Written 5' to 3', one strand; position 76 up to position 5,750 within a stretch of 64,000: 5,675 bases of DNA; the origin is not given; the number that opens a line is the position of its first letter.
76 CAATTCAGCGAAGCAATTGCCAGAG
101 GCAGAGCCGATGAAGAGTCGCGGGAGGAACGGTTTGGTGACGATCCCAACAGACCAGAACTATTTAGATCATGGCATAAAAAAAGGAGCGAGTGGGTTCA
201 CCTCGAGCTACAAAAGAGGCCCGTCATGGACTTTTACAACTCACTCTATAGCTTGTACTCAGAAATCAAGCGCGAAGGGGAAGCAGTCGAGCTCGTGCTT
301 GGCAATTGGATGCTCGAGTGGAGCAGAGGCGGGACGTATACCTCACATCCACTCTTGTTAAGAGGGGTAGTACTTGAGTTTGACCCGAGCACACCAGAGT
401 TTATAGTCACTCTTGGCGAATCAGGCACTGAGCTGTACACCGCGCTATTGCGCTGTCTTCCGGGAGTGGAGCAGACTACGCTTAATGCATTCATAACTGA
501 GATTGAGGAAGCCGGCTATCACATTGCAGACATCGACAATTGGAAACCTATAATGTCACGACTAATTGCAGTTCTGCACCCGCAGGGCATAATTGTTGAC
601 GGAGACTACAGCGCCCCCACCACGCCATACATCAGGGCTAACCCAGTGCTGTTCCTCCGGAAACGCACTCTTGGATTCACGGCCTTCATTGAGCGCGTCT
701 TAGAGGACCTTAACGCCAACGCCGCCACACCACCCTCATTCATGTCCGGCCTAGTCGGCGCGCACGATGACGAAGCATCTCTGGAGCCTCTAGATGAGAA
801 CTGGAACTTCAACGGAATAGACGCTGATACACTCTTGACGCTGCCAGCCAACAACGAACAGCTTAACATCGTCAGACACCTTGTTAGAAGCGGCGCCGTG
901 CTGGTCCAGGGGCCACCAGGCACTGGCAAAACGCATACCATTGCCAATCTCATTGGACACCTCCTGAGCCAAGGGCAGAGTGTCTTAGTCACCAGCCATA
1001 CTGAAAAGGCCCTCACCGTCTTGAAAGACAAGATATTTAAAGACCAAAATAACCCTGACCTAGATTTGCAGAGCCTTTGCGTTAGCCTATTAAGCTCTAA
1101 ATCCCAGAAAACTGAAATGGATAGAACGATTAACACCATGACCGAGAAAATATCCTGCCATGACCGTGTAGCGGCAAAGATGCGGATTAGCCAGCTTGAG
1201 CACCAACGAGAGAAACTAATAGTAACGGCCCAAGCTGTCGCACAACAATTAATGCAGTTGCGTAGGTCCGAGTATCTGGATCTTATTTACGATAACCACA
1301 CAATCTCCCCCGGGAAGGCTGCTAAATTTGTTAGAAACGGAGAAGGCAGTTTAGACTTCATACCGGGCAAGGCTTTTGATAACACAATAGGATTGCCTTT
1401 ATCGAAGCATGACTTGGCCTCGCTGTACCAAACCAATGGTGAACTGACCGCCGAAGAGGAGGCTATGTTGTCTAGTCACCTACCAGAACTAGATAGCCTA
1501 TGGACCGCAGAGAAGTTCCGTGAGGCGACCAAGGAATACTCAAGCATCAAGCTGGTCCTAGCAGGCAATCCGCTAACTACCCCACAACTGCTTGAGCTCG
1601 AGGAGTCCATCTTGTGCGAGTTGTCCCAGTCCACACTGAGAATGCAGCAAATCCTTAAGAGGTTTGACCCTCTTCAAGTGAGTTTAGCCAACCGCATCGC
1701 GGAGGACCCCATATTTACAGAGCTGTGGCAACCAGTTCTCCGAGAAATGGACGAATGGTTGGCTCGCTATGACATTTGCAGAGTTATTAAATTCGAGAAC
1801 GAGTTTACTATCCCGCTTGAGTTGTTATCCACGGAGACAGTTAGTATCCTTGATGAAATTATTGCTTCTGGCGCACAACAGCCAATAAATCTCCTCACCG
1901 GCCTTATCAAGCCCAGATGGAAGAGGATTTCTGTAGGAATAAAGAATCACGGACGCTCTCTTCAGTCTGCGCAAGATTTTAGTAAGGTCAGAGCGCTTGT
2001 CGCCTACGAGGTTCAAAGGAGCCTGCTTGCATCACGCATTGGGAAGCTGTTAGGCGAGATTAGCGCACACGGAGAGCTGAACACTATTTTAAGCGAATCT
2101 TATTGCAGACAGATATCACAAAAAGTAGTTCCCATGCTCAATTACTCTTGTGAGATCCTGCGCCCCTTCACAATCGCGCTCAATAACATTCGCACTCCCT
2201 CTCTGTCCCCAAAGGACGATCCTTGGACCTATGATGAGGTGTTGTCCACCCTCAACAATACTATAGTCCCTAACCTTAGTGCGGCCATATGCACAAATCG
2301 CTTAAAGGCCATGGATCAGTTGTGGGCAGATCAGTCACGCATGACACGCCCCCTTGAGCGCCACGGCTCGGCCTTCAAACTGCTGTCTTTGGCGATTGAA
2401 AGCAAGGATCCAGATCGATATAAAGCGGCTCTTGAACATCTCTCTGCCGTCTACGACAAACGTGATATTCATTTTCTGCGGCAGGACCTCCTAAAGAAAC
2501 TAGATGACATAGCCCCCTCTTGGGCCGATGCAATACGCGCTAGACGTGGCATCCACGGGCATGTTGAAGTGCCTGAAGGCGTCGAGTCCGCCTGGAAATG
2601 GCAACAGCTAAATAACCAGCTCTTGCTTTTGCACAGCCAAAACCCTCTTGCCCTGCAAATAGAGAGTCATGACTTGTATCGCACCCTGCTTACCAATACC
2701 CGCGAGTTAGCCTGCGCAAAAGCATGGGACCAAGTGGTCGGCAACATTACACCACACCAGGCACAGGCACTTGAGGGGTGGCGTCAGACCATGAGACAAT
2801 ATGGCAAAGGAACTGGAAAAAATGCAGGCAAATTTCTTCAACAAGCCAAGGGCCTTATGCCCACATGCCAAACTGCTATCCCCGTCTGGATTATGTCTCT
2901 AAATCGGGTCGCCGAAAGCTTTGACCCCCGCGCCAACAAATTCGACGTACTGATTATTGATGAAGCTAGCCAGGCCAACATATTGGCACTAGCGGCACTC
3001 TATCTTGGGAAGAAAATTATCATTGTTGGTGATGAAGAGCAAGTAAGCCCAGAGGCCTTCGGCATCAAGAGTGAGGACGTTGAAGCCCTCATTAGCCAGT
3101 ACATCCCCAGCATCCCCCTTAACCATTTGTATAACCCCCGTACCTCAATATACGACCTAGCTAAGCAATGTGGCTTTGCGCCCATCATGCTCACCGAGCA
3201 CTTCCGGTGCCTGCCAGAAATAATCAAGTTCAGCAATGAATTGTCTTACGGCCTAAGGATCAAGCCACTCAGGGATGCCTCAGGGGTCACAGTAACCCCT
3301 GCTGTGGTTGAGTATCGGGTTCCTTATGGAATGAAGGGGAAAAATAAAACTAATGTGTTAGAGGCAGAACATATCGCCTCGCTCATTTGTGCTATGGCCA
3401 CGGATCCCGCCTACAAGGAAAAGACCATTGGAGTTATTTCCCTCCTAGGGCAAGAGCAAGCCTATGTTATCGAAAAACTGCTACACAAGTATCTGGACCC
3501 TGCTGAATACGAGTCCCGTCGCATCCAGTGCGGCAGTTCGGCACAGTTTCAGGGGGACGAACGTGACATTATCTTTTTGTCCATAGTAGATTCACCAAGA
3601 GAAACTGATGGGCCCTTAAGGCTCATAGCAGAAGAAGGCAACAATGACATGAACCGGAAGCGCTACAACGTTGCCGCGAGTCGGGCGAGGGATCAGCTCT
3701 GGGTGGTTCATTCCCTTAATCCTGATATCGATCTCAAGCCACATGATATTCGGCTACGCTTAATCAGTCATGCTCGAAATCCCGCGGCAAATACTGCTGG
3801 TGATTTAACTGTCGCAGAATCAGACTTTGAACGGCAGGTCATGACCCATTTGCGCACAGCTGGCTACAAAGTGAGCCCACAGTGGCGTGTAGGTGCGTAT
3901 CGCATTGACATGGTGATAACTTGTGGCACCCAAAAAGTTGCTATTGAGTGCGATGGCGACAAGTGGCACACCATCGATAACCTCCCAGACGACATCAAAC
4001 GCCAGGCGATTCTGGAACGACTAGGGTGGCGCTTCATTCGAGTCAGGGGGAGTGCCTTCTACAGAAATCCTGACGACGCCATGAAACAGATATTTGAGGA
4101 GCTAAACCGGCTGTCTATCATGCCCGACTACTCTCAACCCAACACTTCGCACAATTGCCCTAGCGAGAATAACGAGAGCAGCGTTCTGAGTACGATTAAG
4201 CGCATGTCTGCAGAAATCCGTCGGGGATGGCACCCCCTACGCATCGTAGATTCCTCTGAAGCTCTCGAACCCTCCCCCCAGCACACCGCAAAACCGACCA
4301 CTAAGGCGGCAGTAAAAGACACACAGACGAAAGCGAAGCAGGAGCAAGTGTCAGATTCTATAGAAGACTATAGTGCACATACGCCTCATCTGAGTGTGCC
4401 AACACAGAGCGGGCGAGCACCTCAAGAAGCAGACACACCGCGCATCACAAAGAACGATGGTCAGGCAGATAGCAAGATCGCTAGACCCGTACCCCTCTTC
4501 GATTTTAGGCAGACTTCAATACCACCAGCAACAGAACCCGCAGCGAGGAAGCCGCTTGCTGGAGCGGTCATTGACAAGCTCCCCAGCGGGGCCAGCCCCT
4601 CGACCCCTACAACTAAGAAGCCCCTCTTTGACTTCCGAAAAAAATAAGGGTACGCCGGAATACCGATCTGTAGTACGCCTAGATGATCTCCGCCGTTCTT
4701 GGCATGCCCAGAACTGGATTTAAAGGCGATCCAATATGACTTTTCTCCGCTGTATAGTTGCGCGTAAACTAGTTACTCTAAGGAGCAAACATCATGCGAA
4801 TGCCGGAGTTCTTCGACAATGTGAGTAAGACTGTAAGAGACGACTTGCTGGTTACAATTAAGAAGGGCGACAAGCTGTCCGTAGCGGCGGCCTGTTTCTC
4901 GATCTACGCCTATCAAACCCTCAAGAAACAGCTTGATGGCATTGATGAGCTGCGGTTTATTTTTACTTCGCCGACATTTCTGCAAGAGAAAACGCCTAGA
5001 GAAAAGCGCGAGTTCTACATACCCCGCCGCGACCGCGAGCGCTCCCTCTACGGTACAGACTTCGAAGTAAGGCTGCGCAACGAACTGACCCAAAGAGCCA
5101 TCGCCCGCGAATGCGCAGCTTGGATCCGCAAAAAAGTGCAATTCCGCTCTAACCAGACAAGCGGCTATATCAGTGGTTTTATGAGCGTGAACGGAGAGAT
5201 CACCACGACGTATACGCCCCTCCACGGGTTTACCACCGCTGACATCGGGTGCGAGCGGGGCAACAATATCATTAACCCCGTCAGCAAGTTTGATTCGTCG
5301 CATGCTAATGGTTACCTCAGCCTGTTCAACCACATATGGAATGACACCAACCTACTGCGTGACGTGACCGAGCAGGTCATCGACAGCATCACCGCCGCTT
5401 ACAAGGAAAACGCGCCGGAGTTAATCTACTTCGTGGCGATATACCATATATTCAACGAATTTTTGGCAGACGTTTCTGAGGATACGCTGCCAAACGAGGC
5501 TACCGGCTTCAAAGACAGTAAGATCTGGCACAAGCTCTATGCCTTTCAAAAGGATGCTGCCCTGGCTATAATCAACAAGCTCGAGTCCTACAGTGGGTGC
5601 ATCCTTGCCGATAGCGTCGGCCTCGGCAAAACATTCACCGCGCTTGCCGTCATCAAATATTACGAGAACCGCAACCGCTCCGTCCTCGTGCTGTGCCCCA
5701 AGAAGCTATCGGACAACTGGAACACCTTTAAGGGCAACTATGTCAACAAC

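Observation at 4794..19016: Six-gene co-directional locus (SNF2 + DUF4391 + N6A MTase + Type III Res + two DUF1998 helicases): a hybrid that fits neither Type III R-M nor DISARM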

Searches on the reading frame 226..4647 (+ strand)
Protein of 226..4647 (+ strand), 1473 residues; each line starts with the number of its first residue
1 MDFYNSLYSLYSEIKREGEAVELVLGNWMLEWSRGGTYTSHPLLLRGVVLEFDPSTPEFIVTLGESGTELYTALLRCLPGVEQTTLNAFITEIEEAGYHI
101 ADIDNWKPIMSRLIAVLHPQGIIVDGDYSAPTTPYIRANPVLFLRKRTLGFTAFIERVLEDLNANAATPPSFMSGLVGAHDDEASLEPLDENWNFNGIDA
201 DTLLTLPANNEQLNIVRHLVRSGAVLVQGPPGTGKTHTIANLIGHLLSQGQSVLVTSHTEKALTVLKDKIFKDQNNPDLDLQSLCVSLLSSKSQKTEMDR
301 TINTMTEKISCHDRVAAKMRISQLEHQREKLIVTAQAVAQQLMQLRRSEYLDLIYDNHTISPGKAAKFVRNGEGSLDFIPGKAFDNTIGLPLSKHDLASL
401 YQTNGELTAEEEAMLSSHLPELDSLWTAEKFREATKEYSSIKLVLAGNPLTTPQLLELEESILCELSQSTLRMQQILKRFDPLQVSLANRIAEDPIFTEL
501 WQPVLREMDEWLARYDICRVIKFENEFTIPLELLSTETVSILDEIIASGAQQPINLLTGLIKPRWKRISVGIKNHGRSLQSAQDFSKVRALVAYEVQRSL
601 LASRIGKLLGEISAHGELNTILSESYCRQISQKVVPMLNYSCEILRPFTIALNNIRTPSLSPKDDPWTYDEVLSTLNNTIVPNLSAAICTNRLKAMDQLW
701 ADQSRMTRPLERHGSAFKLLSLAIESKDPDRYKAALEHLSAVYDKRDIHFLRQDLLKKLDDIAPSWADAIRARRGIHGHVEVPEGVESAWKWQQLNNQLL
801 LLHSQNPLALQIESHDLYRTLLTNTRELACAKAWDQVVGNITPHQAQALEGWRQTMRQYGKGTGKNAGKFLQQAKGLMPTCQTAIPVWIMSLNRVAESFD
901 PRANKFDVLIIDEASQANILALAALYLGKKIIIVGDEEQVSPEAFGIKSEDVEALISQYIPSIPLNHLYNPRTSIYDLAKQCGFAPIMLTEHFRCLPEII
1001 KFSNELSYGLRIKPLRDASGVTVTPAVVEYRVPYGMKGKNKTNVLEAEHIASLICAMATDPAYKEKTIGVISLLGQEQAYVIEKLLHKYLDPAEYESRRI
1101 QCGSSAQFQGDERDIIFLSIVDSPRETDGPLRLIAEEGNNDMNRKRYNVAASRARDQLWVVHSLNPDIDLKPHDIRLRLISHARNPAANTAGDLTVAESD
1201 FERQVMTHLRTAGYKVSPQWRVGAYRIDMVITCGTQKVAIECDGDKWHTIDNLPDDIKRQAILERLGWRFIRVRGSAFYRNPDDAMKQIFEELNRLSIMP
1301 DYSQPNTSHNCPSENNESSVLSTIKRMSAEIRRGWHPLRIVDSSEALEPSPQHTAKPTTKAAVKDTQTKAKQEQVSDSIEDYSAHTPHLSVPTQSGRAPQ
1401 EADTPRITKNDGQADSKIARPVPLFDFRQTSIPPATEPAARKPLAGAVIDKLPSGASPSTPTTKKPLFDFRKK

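Call 3: search_protein_families(library=pfam, proteins=[window:226-4647:+], max_evalue=0.01)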
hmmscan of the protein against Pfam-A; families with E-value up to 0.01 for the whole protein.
window:226-4647:+ (1473 aa): 16 families
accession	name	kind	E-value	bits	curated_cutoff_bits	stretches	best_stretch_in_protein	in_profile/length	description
PF18741.7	MTES_1575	-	4.8e-30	103.9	38.2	1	1201-1293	1-96/96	REase_MTES_1575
PF13086.12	AAA_11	-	3.9e-22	79.7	27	2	209-341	3-146/257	AAA domain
PF13087.12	AAA_12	-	1.1e-16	61.4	27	1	979-1161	9-191/195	AAA domain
PF13604.12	AAA_30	-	2.9e-13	50.4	27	1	209-269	3-65/191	AAA domain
PF13245.12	AAA_19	-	1.1e-12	48.7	25.1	1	212-282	1-65/134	AAA domain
PF00580.27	UvrD-helicase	-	6.5e-11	42.8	23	1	209-313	2-112/271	UvrD/REP helicase N-terminal domain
PF04480.18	DUF559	-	7.6e-10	39.1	20.6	1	1191-1293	7-108/109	Protein of unknown function (DUF559)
PF04851.21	ResIII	-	1.5e-06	28.6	22.5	1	221-285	22-84/164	Type III restriction enzyme, res subunit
PF01443.25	Viral_helicase1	-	3.2e-06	27.6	21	0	900-942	51-99/228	Viral superfamily 1 RNA helicase core domain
PF20720.3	nSTAND3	-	4.1e-05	23.8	27.2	1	215-269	10-64/155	Novel STAND NTPase 3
PF13191.12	AAA_16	-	0.00033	21.6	32.6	1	221-277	23-85/167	AAA ATPase domain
PF09848.15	SLFN-g3_helicase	-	0.00051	19.9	24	0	224-274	3-55/354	Schlafen group 3, DNA/RNA helicase domain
PF13401.12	AAA_22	-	0.00094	19.9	27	0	223-266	6-33/130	AAA domain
PF05127.21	NAT10_TcmA_helicase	-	0.0012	19.2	22.7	0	227-292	2-58/176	RNA cytidine acetyltransferase NAT10/TcmA, helicase domain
PF24883.2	NPHP3_N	-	0.0021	18.7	24.8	1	222-298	22-90/164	Nephrocystin 3, N-terminal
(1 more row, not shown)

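Call 4: search_protein_families(library=padloc, proteins=[window:226-4647:+], max_evalue=0.001)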
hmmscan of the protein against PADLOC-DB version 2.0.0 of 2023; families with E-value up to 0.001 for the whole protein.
window:226-4647:+ (1473 aa): 19 families
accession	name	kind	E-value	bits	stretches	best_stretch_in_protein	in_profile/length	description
PDLC05009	PDC-S37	-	8.2e-72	240.6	2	880-1364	912-1383/1550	-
PDLC03924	MkoC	-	4.1e-38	129.1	1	898-1161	663-941/1136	-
PDLC02194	Hhe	-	2.1e-35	119.4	2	886-1303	1361-1791/1911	-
PDLC03920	MkoA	-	2.9e-32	110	2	903-1163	789-1075/1112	-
PDLC03921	MkoA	-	4.5e-25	85.6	3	201-317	1026-1145/1607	-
PDLC05064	PDC-S68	-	9.9e-10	34.8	1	210-276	688-754/1273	-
PDLC03802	RTasHel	-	4.7e-08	30.3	1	208-274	6-73/675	DRT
PDLC01734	typeIV_RecD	-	8.5e-08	28.9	0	903-981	432-514/763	RecD_0_IVD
PDLC04140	mad8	-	9.2e-08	29.9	1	219-290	24-86/314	mads_8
PDLC05035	PDC-S53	-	3.1e-07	26.9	1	212-274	499-560/900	-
PDLC04173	GajB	-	1.5e-05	22.2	1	218-273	5-59/471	-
PDLC00138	GajB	-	6.2e-05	19.9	0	211-279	8-79/581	UrvD helicase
PDLC02895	DpdJ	-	6.7e-05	17.9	0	891-942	178-233/2112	DpdJ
PDLC05065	PDC-S68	-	6.8e-05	18.8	0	207-270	605-668/1221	-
PDLC00132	GajB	-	0.00046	17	0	210-305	6-105/625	UrvD helicase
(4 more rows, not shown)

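Call 11: search_protein_families(library=ncbifam, proteins=[window:226-4647:+], max_evalue=0.001)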
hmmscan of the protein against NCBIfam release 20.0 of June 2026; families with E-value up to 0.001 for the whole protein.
window:226-4647:+ (1473 aa): 9 families
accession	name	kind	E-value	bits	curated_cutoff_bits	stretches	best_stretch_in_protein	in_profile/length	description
NF058533.1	antiphage_ProA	equivalog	5.9e-74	249.4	1500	2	823-1381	1222-1755/1903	anti-phage protein ProA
NF042953.1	Hhe_antiphage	equivalog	2.9e-49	167.5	2000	2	885-1307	1261-1694/1797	DUF4011 domain-containing anti-phage protein Hhe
NF040671.1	PLuB_AAA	exception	1.3e-23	82.4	999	3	209-267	817-876/1256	PLuB system helicase-like protein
TIGR00376.1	TIGR00376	hypoth_equivalog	4.5e-21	75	348.9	3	208-273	159-225/639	IGHMBP2 family helicase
TIGR01447.1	recD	equivalog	4.2e-11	42.1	310.15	1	208-274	149-220/597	exodeoxyribonuclease V subunit alpha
TIGR01448.2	helicase_RecD2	equivalog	2.8e-08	32.4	500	1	209-262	318-371/713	SF1B family DNA helicase RecD2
NF007294.0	PRK09767.1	equivalog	9.4e-06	25.7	218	1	1190-1298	12-115/117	DUF559 domain-containing protein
NF038214.1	IS21_help_AAA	equivalog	0.00076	19.2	200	0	209-257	77-125/232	IS21-like element helper ATPase IstB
NF009043.0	PRK12377.1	subfamily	0.00076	19.1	389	0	226-287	105-165/248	ATP-binding protein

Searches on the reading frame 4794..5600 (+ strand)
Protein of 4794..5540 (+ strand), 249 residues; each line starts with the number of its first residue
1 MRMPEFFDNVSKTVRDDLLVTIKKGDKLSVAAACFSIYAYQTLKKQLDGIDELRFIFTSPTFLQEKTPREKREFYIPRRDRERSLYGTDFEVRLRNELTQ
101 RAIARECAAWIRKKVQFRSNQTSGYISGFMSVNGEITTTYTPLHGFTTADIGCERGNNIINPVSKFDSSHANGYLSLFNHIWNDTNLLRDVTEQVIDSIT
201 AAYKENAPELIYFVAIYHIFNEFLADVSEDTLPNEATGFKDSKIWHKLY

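Call 56: search_protein_families(library=pfam, proteins=[window:4794-5540:+], max_evalue=1)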
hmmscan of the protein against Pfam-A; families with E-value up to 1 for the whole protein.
seq(249 aa): 0 families

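Call 66: search_solved_structures(query=A4, max_evalue=10)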
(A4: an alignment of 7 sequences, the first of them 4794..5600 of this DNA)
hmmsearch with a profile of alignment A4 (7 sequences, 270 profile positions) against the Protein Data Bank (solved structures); distinct sequences matched with E-value up to 10: 2.
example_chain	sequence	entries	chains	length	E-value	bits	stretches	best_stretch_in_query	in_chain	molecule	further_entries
3ge6_A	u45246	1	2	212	0.061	16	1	90-206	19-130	Nitroreductase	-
1tkn_A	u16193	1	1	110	0.32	13.6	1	158-206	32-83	Amyloid beta A4 protein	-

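Call 84: search_protein_families(library=pfam, alignment_id=A4, max_evalue=1)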
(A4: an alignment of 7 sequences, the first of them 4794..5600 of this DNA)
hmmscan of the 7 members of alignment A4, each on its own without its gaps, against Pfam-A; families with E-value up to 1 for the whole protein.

A. member 1, window:4794-5600:+ (269 aa): 0 families

B. families by the number of members that match (of 7 scanned): 6 families
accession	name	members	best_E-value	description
PF00176.29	SNF2-rel_dom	1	0.006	SNF2-related domain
PF21205.3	Rep3_C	1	0.011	Initiator Rep protein, WH2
PF15093.11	SPMIP4-like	1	0.023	Sperm-associated microtubule inner protein 4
PF19589.4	DUF6095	1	0.052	Family of unknown function (DUF6095)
PF22766.2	ZW10_C2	1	0.053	ZW10 C-terminal helical domain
PF22161.1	Mre11_C_bact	1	0.44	Mre11 C-terminal domain, bacteria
